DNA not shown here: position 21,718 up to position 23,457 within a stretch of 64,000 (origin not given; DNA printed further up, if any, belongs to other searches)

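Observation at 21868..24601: Secretin split into two secreted polypeptides, with the break inside an N-domain loop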

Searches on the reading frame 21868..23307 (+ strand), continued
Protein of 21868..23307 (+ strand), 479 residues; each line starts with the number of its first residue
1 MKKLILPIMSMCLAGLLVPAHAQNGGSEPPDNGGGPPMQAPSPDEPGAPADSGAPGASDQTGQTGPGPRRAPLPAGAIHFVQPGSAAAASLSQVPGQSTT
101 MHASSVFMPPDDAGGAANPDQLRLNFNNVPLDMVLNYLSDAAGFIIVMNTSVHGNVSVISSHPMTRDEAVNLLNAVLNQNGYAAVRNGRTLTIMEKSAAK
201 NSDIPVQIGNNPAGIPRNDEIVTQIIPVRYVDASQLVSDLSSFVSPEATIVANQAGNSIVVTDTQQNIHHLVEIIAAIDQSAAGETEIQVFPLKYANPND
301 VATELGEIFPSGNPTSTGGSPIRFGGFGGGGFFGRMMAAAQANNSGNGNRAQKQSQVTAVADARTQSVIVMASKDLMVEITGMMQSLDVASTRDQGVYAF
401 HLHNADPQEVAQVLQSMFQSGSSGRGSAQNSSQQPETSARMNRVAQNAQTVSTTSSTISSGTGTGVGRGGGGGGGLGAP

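Call 8: search_solved_structures(query=window:21868-23304:+, show_alignments=2, max_evalue=0.001)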
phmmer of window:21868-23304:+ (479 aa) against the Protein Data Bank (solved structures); distinct sequences matched with E-value up to 0.001: 14.
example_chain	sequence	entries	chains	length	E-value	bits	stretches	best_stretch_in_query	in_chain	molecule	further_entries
5wq7_A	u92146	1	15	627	1e-16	64.7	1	120-311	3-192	Putative type II secretion system protein D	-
5wln_G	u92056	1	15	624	9.1e-13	51.7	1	123-314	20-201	Type II secretion system protein D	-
5zdh_A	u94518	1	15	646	3.4e-12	49.8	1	125-307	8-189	Type II secretion system protein D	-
5wq9_A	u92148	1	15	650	3.7e-12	49.7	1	126-300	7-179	Type II secretion system protein D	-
3ezj_A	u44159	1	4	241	9.4e-12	48.4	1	122-305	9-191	General secretion pathway protein GspD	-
4e9j_A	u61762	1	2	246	2.5e-11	47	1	123-296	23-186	General secretion pathway protein D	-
4ec5_A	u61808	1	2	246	3.3e-11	46.6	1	123-287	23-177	General secretion pathway protein D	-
5ngi_A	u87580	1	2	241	5.2e-11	45.9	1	123-314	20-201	Type II secretion system protein D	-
5mp2_A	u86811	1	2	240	6.3e-11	45.7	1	123-314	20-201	Type II secretion system protein D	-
5wq8_A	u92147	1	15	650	1.6e-10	44.3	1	126-300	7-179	Type II secretion system protein D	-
6hcg_A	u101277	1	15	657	1.2e-09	41.5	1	119-309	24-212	Type II secretion system protein D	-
6i1x_A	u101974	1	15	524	1.2e-09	41.5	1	219-314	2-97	Type II secretion system protein D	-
7pmp_A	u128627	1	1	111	6.3e-06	29.2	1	125-202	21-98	Type II protein secretion LspD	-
3oss_D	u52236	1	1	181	1e-05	28.5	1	122-280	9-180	TYPE 2 SECRETION SYSTEM, SECRETIN GSPD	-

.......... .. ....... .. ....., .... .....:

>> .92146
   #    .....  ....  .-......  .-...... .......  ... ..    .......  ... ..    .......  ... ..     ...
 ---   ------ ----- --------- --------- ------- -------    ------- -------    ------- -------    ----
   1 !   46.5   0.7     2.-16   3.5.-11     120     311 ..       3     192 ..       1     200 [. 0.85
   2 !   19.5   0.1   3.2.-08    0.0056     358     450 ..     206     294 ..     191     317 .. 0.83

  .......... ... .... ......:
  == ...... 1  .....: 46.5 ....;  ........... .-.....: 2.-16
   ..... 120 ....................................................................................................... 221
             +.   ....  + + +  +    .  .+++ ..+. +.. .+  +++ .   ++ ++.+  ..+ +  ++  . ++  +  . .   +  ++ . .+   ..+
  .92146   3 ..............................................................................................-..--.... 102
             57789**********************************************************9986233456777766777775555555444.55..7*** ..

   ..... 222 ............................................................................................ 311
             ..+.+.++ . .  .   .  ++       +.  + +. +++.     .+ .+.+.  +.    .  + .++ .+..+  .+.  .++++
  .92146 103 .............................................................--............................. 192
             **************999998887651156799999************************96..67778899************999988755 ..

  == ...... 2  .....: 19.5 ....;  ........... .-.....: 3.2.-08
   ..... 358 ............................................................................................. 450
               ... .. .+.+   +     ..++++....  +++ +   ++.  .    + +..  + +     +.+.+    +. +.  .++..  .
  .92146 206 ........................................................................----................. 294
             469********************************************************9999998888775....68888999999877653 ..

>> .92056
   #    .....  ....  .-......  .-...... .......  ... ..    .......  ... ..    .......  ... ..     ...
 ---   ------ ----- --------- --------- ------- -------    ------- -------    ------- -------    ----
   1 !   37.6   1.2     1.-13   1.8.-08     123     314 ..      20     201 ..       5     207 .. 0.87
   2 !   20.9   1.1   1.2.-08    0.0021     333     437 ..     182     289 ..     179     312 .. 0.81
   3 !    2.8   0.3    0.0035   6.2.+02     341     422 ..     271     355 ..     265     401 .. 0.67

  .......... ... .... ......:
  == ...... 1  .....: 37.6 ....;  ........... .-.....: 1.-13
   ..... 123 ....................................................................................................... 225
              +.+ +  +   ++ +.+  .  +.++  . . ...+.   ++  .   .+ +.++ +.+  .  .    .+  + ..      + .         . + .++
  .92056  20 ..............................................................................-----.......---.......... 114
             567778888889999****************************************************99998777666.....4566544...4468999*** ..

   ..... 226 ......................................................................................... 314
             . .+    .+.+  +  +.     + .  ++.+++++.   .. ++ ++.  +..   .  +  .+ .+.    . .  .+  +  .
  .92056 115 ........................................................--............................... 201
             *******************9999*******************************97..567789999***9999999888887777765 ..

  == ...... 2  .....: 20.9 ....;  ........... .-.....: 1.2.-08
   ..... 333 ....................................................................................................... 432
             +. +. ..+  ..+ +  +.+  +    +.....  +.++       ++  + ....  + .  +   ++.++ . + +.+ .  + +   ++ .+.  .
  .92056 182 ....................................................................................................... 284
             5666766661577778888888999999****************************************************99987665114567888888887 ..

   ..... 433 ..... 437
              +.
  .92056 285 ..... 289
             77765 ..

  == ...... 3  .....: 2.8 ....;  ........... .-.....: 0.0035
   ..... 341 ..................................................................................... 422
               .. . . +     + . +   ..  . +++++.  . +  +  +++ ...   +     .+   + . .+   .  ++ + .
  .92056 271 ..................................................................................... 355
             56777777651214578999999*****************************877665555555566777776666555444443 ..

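Call 71: find_encoding_contigs(protein=P0121, flank=4000, max_places=3)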
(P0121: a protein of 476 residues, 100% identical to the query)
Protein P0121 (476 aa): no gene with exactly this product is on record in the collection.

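Call 72: find_encoding_contigs(protein=window:21868-23307:+, flank=4000, max_places=3)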
Protein window:21868-23307:+ (479 aa): 1 contig read that carries it; 1 place shown.
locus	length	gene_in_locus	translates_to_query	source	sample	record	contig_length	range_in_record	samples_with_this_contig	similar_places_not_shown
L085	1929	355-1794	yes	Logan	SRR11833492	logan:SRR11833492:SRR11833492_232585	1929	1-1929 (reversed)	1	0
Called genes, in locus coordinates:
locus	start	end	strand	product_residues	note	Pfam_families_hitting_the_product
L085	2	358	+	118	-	?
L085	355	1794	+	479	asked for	PF21305:type_II_gspD_N0, PF03958:Secretin_N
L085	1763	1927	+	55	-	?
